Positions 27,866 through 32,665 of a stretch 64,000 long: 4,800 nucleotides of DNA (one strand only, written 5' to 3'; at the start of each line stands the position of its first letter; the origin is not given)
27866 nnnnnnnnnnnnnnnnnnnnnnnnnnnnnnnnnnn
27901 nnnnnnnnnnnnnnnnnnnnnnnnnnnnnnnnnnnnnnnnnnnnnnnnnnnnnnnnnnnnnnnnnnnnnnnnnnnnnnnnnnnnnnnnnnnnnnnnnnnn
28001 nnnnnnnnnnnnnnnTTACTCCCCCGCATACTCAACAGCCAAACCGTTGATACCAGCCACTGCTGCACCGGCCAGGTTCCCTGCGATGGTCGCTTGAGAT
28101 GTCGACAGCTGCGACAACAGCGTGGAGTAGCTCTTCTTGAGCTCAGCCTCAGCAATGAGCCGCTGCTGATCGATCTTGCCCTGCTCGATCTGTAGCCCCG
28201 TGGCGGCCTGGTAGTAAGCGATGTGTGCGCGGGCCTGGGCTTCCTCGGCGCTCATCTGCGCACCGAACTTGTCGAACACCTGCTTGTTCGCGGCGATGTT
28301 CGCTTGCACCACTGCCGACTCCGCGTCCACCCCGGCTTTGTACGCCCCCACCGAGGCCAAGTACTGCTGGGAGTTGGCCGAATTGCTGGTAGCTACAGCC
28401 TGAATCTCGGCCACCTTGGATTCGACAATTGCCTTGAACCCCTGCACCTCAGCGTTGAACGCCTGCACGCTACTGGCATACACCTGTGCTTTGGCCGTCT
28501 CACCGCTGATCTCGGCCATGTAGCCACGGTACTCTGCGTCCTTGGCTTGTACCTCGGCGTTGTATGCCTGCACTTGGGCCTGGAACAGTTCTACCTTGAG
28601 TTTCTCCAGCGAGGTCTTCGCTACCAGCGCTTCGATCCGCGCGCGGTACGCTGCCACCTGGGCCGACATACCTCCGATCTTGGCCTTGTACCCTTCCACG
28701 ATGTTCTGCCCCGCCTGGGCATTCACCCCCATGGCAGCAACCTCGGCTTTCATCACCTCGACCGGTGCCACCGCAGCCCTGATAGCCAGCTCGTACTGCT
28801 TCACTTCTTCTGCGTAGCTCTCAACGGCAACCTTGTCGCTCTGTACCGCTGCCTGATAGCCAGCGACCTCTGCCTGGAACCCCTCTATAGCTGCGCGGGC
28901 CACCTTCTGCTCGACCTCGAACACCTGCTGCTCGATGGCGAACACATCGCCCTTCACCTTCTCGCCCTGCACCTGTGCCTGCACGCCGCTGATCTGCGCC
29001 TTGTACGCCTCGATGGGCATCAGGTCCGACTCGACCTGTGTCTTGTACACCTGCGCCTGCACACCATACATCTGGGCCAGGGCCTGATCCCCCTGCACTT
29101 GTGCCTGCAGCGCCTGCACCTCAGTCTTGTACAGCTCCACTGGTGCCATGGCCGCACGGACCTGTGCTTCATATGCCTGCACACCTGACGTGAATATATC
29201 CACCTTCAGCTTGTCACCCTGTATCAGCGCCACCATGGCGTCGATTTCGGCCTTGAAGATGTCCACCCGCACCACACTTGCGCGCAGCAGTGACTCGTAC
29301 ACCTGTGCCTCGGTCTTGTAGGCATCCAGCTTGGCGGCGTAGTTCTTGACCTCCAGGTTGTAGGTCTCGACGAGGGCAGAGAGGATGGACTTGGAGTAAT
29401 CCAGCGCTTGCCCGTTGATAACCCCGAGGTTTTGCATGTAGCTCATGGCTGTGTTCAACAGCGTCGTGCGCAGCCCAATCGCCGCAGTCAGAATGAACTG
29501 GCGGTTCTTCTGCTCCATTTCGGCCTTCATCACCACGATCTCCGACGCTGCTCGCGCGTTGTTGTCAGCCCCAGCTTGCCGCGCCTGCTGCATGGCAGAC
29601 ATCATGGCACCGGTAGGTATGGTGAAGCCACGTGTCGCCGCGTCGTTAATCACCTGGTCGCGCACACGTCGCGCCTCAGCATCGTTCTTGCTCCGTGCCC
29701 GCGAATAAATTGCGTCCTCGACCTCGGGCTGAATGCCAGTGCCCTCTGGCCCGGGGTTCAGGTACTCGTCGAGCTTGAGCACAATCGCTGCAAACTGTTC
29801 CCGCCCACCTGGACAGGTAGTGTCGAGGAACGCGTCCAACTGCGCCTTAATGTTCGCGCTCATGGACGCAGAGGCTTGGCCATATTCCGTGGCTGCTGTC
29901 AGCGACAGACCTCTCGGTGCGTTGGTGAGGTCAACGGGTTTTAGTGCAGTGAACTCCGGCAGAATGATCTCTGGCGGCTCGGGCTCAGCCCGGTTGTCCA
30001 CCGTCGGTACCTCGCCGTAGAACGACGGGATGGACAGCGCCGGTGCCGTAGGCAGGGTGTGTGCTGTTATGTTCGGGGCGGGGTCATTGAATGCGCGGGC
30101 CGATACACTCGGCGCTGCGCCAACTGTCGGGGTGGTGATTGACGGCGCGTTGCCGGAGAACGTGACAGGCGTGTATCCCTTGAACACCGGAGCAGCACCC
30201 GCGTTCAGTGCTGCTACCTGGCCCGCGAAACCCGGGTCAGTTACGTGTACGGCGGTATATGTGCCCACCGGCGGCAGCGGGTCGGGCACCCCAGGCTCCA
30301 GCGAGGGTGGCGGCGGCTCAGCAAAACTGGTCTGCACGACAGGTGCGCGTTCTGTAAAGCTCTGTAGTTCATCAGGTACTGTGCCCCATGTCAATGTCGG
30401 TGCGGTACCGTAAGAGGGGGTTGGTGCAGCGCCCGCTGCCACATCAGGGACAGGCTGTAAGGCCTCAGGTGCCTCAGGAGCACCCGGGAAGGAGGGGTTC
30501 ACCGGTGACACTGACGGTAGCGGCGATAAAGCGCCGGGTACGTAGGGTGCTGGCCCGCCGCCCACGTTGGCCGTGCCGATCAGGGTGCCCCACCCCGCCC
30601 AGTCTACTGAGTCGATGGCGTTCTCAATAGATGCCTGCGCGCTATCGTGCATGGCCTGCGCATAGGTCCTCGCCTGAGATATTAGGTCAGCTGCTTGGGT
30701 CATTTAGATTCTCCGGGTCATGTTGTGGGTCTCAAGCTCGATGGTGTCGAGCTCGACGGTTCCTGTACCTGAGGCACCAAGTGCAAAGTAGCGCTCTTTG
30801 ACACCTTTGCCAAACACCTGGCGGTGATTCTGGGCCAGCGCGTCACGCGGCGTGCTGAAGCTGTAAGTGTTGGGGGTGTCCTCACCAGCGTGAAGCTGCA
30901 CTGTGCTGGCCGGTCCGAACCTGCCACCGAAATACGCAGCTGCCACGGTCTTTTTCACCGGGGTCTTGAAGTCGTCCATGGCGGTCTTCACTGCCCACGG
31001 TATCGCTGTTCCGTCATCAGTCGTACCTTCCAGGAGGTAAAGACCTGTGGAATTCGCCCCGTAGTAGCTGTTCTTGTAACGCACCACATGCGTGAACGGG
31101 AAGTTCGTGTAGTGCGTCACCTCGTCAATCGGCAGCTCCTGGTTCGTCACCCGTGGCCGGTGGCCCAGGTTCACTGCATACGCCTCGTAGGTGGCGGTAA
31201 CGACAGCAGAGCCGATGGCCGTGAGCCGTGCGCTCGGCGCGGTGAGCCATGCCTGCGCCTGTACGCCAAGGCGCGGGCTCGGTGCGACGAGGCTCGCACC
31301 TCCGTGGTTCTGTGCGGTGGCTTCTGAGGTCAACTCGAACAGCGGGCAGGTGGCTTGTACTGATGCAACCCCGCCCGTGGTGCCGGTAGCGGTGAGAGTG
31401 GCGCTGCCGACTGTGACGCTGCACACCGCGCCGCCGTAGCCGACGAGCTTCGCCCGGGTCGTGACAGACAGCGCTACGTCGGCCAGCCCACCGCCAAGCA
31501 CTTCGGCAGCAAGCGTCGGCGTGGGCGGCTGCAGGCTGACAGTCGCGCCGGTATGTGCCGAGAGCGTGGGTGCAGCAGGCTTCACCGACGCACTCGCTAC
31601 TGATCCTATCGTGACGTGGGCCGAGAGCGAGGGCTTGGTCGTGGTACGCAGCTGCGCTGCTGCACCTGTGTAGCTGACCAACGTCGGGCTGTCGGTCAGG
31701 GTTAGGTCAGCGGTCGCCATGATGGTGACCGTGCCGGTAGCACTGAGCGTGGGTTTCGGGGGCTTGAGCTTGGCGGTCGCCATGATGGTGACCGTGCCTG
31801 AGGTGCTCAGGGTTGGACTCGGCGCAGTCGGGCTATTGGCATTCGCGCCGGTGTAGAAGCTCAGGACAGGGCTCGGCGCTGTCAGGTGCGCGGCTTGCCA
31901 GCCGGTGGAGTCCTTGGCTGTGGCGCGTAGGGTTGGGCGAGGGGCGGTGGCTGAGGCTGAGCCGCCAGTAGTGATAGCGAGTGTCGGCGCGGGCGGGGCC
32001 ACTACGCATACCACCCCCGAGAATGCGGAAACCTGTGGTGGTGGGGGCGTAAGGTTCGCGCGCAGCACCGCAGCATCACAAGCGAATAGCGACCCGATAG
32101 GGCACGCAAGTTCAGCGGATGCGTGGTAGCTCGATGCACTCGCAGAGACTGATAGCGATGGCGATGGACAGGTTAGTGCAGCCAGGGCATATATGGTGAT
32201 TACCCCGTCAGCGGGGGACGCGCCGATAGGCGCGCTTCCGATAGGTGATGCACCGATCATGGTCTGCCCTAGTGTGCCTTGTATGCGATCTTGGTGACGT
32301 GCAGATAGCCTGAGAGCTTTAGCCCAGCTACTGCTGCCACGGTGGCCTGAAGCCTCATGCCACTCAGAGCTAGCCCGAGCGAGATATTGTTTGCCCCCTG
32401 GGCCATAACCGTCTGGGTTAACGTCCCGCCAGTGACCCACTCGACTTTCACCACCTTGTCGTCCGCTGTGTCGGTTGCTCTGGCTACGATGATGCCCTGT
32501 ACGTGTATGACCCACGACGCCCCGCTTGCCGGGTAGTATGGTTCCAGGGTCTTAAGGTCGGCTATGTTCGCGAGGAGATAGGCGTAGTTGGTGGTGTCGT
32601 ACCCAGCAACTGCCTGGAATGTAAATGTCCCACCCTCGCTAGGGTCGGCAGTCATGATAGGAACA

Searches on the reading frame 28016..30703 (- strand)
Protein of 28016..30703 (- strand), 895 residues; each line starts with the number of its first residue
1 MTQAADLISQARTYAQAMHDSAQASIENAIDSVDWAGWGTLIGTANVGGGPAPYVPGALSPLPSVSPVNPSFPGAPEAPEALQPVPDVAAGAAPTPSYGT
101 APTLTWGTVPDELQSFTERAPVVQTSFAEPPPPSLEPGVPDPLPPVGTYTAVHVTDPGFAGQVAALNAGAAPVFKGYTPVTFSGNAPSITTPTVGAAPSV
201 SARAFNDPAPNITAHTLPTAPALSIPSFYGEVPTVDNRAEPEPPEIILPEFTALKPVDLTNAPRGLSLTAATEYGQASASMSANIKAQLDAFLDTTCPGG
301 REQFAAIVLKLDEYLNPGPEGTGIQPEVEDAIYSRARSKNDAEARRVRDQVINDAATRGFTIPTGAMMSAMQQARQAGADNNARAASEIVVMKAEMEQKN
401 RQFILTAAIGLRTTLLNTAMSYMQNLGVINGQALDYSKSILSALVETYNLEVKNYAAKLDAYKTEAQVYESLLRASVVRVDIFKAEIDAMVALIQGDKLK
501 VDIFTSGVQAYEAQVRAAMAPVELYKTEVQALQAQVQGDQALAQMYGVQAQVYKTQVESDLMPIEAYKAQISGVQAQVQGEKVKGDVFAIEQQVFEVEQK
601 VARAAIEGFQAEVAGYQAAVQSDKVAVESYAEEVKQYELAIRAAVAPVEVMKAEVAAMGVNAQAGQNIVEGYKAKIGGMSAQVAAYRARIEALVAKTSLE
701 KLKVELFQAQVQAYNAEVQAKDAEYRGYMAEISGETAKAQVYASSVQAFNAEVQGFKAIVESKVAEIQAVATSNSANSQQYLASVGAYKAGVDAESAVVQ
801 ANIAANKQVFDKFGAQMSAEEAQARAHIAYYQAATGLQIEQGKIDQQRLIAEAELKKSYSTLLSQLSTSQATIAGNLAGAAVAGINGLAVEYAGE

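Call 7: search_protein_families(library=phrogs, proteins=[window:28016-30703:-])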
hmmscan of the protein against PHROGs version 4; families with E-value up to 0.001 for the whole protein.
window:28016-30703:- (895 aa): 1 family
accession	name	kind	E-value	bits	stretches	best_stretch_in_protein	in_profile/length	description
phrog_10969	-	unknown function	1.4e-68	232.7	2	209-629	109-511/632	-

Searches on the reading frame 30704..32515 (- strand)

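Call 46: search_protein_families(library=phrogs, proteins=[window:30704-32515:-], max_evalue=0.001)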
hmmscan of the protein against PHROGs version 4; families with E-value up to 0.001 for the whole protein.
window:30704-32515:- (603 aa): 1 family
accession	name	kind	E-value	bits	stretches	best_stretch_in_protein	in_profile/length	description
phrog_26502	-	head and packaging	7e-16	58.8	1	466-603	479-616/620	virion structural protein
